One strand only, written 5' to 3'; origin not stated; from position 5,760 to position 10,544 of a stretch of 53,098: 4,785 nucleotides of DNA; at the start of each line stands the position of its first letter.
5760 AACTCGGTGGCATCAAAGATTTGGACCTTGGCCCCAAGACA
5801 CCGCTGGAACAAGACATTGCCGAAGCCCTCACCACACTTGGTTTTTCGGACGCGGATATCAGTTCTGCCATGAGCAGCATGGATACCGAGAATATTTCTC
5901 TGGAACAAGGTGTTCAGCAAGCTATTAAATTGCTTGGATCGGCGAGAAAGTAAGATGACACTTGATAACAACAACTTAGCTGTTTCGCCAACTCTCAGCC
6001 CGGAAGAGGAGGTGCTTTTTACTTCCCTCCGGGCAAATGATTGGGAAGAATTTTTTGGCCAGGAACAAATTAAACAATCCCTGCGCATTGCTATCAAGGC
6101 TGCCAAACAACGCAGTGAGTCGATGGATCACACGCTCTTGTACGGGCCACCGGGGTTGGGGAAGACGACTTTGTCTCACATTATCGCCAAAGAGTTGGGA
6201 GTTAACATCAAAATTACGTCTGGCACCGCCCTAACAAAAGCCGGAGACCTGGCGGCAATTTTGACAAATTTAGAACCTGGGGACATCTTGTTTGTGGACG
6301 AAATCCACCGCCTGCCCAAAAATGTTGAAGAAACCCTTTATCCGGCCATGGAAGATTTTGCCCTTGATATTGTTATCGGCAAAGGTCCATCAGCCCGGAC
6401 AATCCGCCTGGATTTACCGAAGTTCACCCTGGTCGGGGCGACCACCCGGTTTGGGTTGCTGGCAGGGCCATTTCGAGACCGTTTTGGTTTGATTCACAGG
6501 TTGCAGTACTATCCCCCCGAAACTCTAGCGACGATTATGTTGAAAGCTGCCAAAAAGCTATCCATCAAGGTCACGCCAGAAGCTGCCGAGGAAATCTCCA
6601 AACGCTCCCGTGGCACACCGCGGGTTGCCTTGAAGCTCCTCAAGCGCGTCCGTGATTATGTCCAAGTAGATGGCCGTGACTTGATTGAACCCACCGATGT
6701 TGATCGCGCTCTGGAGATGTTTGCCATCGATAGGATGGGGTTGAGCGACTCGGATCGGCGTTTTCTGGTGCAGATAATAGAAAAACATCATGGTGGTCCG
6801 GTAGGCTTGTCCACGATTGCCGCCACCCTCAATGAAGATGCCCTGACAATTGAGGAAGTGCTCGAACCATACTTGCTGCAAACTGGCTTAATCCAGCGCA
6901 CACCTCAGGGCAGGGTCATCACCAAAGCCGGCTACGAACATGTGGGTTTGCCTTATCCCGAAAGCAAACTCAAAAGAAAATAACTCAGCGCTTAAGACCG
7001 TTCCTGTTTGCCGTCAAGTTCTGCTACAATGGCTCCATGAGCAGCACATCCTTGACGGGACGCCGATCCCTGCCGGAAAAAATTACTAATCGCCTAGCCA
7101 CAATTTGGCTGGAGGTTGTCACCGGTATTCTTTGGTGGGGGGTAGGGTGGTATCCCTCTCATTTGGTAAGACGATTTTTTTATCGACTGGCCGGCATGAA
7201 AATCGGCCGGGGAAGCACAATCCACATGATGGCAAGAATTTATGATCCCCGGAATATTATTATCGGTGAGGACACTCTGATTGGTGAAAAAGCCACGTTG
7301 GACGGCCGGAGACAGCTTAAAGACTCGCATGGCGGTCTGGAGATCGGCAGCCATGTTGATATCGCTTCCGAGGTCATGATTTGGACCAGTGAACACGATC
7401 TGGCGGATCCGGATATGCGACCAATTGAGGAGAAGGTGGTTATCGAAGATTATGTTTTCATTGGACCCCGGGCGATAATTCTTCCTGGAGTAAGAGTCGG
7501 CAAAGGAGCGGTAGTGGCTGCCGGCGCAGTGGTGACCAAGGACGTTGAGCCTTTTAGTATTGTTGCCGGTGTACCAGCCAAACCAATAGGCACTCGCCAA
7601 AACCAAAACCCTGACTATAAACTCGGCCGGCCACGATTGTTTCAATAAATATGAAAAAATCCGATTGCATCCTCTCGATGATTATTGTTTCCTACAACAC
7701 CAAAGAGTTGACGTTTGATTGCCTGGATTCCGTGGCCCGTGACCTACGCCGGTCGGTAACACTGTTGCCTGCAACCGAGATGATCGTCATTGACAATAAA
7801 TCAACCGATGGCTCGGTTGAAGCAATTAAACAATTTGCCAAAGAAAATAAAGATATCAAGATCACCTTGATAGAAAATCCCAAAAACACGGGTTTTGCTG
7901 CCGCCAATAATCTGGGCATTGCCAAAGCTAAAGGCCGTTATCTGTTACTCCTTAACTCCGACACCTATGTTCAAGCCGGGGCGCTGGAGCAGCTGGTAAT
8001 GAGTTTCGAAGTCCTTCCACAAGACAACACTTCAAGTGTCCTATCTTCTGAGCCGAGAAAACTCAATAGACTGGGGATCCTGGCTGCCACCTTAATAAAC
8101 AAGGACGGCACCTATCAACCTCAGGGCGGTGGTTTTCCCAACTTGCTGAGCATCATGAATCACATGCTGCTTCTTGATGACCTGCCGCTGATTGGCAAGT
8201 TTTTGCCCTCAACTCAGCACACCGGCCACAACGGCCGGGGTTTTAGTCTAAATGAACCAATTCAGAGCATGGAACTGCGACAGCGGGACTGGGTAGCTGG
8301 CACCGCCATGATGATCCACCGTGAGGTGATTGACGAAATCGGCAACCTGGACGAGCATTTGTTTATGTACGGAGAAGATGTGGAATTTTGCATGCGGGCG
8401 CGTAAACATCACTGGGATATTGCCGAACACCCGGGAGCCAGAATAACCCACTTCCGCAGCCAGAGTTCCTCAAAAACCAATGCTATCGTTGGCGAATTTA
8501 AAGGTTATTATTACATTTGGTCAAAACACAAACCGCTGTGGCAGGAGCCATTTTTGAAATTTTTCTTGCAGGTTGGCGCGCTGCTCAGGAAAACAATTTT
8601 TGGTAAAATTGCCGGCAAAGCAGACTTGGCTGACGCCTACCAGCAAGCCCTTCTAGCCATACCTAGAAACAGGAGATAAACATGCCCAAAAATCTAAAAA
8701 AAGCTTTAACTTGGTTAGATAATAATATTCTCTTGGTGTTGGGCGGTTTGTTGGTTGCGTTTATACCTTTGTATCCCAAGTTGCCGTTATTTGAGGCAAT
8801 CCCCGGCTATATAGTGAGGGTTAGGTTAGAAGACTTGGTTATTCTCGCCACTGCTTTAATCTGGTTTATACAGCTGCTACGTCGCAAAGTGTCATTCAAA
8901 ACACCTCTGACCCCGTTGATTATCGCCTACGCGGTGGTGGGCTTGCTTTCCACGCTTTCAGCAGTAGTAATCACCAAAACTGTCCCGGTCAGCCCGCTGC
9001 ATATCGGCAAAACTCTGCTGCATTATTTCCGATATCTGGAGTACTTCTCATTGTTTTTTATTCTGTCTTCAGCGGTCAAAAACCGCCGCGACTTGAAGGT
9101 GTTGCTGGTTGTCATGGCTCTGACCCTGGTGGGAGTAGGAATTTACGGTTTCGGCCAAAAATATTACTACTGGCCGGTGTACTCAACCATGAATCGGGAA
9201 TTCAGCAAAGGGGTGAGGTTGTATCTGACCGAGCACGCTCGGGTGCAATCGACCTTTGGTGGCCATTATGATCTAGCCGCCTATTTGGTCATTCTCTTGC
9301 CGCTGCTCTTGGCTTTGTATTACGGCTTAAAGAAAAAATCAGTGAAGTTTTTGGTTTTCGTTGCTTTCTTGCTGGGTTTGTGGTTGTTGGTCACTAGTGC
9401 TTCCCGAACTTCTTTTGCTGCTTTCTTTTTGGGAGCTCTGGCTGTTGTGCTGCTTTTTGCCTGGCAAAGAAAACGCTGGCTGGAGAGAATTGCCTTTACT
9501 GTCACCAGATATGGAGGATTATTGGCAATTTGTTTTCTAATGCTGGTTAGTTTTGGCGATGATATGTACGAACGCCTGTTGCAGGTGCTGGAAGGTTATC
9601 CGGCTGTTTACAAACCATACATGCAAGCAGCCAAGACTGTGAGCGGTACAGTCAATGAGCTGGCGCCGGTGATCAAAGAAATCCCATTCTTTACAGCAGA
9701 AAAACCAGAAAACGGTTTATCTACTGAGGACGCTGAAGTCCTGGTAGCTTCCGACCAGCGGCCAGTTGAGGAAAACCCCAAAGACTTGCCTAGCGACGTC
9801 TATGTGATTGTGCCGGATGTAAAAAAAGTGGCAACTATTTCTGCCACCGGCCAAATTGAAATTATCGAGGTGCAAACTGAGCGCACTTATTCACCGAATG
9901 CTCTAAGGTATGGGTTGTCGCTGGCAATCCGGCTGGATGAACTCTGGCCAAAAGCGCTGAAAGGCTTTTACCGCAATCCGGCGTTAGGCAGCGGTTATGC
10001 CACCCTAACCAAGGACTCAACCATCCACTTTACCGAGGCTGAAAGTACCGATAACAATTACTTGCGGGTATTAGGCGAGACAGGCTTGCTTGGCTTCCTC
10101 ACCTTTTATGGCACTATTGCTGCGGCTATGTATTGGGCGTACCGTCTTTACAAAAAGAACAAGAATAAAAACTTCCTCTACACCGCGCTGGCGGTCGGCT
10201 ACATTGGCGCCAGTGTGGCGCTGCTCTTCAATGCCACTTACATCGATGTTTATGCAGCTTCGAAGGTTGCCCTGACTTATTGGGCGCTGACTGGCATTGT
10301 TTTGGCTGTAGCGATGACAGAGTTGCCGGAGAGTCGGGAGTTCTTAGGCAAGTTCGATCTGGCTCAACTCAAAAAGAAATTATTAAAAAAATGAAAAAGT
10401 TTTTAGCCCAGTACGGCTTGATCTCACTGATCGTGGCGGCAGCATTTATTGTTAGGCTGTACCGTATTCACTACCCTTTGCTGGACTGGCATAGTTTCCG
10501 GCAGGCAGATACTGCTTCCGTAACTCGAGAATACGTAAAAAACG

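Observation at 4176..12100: Two perfect intragenic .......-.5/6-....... palindromes in different glycosyltransferase genes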

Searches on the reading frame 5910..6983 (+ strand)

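Call 16: search_protein_families(library=pfam, proteins=[window:5910-6983:+])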
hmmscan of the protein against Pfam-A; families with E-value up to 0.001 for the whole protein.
window:5910-6983:+ (357 aa): 11 families
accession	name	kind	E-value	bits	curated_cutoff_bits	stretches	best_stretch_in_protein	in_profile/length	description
PF05496.18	RuvB_N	-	2.2e-76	255.4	27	1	40-198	1-159/159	Holliday junction DNA helicase RuvB P-loop domain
PF17864.7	AAA_lid_4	-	6.2e-25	87.2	27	1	201-274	1-74/74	RuvB AAA lid domain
PF05491.19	RuvB_C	-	2.1e-23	82.5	24.7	1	276-345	2-71/72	RuvB C-terminal winged helix domain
PF00004.35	AAA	-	4.5e-19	69.6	21.2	1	76-196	2-127/131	ATPase family associated with various cellular activities (AAA)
PF07728.20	AAA_5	-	4.8e-08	33.5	22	1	74-161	1-104/139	AAA domain (dynein-related subfamily)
PF01078.27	Mg_chelatase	-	5.2e-05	23.2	20.3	0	44-93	1-43/207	Magnesium chelatase, subunit ChlI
PF02367.23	TsaE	-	0.00026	21.4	26.6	1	64-106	13-55/128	Threonylcarbamoyl adenosine biosynthesis protein TsaE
PF13191.12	AAA_16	-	0.00029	21.8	32.6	0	47-99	1-51/167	AAA ATPase domain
PF00931.28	NB-ARC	-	0.00048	19.9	23.5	0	68-95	14-41/248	NB-ARC domain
PF06068.19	TIP49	-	0.00056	19.6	23.8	0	46-103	24-81/347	TIP49 P-loop domain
PF07726.17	AAA_3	-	0.00088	19.6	27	0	74-149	1-88/131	ATPase family associated with various cellular activities (AAA)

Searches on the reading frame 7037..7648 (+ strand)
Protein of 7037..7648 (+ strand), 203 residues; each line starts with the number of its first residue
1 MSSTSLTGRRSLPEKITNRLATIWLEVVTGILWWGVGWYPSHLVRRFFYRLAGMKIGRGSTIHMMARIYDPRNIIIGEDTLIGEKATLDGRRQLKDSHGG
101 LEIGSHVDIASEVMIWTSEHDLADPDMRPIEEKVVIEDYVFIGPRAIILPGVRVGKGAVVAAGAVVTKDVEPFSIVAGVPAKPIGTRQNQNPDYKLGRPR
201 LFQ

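Call 16: search_protein_families(library=pfam, proteins=[window:7037-7648:+])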
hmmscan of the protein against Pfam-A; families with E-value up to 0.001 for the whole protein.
window:7037-7648:+ (203 aa): 3 families
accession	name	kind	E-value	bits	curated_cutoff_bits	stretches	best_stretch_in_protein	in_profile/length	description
PF00132.30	Hexapep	-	7.4e-15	54.4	27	1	134-168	2-36/36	Bacterial transferase hexapeptide (six repeats)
PF14602.12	Hexapep_2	-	1.1e-11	44.7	27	1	134-168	2-34/34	Hexapeptide repeat of succinyl-transferase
PF25084.1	LbH_EIF2B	-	6.5e-05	23.3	54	1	71-170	13-103/105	EIF2B subunit epsilon LbH domain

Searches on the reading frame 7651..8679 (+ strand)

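Call 16: search_protein_families(library=pfam, proteins=[window:7651-8679:+])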
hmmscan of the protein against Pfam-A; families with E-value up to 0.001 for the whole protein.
window:7651-8679:+ (342 aa): 4 families
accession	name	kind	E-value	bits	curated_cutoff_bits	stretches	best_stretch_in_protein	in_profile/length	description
PF00535.33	Glycos_transf_2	-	4.5e-24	85.7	23.3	1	9-125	1-109/168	Glycosyl transferase family 2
PF13641.12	Glyco_tranf_2_3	-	3.2e-15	57.2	27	2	214-274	158-218/230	Glycosyltransferase like family 2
PF10111.15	Glyco_tranf_2_2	-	3.1e-10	40.4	27.3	1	9-116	1-103/276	Glycosyltransferase like family 2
PF13632.12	Glyco_trans_2_3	-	0.00012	22.4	27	1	215-289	72-142/198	Glycosyl transferase family group 2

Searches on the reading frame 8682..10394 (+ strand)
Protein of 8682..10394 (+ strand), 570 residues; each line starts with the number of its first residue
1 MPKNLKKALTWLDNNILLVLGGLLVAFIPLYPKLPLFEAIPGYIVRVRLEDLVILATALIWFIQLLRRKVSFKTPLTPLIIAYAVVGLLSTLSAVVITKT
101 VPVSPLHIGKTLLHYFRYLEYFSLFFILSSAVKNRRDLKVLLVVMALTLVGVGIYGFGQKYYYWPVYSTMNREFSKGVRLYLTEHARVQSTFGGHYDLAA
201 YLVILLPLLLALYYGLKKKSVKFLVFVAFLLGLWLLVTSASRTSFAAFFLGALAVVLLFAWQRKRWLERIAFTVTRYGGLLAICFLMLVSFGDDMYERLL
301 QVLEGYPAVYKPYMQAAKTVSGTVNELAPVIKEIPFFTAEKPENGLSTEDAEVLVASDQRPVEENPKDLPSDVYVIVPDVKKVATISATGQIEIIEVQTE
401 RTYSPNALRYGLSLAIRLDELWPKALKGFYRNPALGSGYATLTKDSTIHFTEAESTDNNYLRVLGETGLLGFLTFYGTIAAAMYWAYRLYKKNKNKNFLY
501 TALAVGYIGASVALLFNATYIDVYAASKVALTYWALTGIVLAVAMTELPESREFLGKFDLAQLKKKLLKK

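Call 16: search_protein_families(library=pfam, proteins=[window:8682-10394:+])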
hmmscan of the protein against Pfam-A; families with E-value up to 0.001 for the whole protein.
window:8682-10394:+ (570 aa): 1 family
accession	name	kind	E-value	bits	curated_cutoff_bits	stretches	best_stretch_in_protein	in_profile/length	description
PF04932.20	Wzy_C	-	7.5e-08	32.7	31.7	1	414-475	81-148/149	O-Antigen ligase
